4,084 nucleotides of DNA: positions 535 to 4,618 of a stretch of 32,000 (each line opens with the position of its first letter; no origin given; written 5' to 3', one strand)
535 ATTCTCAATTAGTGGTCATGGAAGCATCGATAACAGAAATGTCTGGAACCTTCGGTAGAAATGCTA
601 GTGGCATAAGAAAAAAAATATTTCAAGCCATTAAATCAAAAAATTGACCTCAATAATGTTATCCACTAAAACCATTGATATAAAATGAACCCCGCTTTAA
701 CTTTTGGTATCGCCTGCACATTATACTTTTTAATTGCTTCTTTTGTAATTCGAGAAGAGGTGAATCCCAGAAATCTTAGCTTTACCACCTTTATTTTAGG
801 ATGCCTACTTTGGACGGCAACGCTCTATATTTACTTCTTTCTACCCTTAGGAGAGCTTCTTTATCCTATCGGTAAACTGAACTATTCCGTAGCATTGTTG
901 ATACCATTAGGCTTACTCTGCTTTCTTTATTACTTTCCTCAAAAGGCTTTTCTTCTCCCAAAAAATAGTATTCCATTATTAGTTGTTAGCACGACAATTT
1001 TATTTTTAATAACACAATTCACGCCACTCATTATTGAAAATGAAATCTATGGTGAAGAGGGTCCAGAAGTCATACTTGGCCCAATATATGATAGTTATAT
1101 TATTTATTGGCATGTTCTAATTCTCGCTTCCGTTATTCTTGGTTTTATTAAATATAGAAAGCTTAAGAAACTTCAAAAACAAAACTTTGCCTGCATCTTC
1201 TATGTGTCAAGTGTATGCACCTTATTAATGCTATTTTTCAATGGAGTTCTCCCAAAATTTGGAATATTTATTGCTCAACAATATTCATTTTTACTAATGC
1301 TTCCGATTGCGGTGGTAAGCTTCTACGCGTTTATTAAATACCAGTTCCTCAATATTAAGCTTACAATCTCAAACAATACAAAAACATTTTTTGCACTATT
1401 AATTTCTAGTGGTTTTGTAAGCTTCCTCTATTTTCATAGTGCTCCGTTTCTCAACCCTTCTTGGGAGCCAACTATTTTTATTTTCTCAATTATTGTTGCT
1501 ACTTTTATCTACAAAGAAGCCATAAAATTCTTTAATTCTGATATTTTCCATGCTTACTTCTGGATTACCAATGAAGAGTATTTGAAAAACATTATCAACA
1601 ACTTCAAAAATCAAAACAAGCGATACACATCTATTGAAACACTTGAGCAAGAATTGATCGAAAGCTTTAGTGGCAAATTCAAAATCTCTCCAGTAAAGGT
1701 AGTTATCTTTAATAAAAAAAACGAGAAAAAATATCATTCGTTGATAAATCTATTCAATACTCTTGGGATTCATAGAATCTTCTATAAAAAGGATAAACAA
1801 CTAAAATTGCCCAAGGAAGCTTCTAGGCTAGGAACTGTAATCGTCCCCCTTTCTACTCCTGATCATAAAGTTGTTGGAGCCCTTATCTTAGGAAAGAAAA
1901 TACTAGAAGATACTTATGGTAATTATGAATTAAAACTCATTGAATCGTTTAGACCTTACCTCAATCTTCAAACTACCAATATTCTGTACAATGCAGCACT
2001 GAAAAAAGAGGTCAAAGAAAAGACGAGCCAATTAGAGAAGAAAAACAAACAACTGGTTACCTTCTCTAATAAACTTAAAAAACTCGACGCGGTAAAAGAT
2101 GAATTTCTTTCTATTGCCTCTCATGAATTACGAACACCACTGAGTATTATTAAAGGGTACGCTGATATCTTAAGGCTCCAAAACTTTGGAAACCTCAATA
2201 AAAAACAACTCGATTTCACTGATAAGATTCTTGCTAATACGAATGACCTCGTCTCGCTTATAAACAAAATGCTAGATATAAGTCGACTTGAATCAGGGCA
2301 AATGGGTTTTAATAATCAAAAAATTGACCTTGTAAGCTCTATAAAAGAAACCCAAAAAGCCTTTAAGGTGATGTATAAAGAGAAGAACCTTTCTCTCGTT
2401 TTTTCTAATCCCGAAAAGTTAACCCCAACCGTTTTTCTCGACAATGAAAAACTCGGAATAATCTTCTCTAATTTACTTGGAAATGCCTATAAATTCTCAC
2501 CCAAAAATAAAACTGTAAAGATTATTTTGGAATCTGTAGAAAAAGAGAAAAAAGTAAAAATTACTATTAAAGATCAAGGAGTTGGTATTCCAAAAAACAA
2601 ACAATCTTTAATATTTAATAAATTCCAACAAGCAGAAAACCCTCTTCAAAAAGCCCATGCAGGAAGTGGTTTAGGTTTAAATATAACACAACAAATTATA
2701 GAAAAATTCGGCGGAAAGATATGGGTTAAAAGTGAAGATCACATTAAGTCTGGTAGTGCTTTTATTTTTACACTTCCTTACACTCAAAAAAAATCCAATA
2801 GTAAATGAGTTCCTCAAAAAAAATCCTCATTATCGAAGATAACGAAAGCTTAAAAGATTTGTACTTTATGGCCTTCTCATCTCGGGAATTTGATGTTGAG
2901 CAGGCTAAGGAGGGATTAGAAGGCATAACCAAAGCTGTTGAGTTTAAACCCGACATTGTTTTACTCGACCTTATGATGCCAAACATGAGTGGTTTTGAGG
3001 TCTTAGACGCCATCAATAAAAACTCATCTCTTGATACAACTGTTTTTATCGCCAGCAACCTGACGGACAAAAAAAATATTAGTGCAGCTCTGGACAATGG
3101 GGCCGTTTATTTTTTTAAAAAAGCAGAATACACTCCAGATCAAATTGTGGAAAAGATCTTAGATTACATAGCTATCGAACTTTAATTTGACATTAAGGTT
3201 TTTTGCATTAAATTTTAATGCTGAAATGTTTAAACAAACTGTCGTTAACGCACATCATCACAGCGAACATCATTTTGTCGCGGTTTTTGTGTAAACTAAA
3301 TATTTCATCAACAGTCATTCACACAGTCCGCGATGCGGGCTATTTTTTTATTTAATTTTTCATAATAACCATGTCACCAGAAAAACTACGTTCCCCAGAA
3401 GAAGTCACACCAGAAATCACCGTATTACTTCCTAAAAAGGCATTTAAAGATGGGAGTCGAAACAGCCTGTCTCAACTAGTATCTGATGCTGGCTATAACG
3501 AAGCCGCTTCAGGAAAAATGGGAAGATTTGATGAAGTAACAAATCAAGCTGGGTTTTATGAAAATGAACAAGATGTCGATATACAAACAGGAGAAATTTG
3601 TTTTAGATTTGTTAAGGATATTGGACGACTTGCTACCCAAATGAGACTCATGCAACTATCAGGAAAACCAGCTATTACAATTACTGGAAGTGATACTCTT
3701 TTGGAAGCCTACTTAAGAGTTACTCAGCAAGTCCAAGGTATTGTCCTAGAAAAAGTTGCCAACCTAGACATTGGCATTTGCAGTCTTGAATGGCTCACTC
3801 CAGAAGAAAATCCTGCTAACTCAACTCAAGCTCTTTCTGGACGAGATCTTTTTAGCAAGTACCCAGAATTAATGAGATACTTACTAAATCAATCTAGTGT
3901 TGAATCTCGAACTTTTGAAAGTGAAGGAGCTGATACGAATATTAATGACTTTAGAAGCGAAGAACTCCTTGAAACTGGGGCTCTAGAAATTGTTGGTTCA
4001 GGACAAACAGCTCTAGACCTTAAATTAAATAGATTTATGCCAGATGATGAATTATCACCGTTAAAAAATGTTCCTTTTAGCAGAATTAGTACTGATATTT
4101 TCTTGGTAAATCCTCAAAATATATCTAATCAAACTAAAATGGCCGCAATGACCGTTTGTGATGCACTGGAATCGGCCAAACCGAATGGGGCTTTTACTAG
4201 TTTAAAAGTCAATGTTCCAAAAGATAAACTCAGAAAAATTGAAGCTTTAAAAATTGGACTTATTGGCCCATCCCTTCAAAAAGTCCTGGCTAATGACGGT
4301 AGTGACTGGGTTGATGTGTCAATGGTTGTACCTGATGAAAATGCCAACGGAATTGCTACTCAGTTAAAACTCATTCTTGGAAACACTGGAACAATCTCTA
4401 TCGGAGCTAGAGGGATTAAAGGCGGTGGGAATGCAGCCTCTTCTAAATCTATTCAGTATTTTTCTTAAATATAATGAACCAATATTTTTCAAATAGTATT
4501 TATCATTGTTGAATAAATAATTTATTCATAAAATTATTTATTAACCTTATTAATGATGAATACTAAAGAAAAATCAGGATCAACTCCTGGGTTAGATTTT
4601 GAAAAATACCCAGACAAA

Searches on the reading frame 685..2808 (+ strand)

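Call 8: search_protein_families(library=pfam, proteins=[window:685-2808:+], max_evalue=0.01)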
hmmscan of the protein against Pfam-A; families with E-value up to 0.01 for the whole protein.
window:685-2808:+ (707 aa): 4 families
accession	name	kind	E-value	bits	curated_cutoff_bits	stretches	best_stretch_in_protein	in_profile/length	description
PF02518.31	HATPase_c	-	1.1e-24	87.4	26.4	1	586-700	2-110/111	Histidine kinase-, DNA gyrase B-, and HSP90-like ATPase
PF00512.31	HisKA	-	1.7e-17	63.6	26.9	1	471-538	2-66/66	His Kinase A (phospho-acceptor) domain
PF16927.11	HisKA_7TM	-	3.1e-07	30.9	28.6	1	9-224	4-222/224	N-terminal 7TM region of histidine kinase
PF14501.12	HATPase_c_5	-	0.0011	19.2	22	1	589-686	5-93/102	GHKL domain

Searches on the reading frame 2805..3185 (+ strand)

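Call 8: search_protein_families(library=pfam, proteins=[window:2805-3185:+], max_evalue=0.01)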
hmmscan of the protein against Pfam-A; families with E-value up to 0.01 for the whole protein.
window:2805-3185:+ (126 aa): 1 family
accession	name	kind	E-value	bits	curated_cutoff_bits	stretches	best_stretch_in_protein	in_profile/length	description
PF00072.30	Response_reg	-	5.5e-19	68.8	30.2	1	7-118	1-110/111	Response regulator receiver domain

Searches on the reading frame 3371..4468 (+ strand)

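Call 7: search_protein_families(library=pfam, proteins=[window:3371-4468:+], max_evalue=0.01)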
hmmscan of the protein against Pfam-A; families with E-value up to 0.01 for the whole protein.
window:3371-4468:+ (365 aa): 2 families
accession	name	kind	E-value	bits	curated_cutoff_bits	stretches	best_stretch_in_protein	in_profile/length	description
PF01634.23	HisG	-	1.5e-06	28.7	25.5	1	98-187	12-94/158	ATP phosphoribosyltransferase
PF08029.16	HisG_C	-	4.3e-05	24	23.5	1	277-333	6-59/73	HisG, C-terminal domain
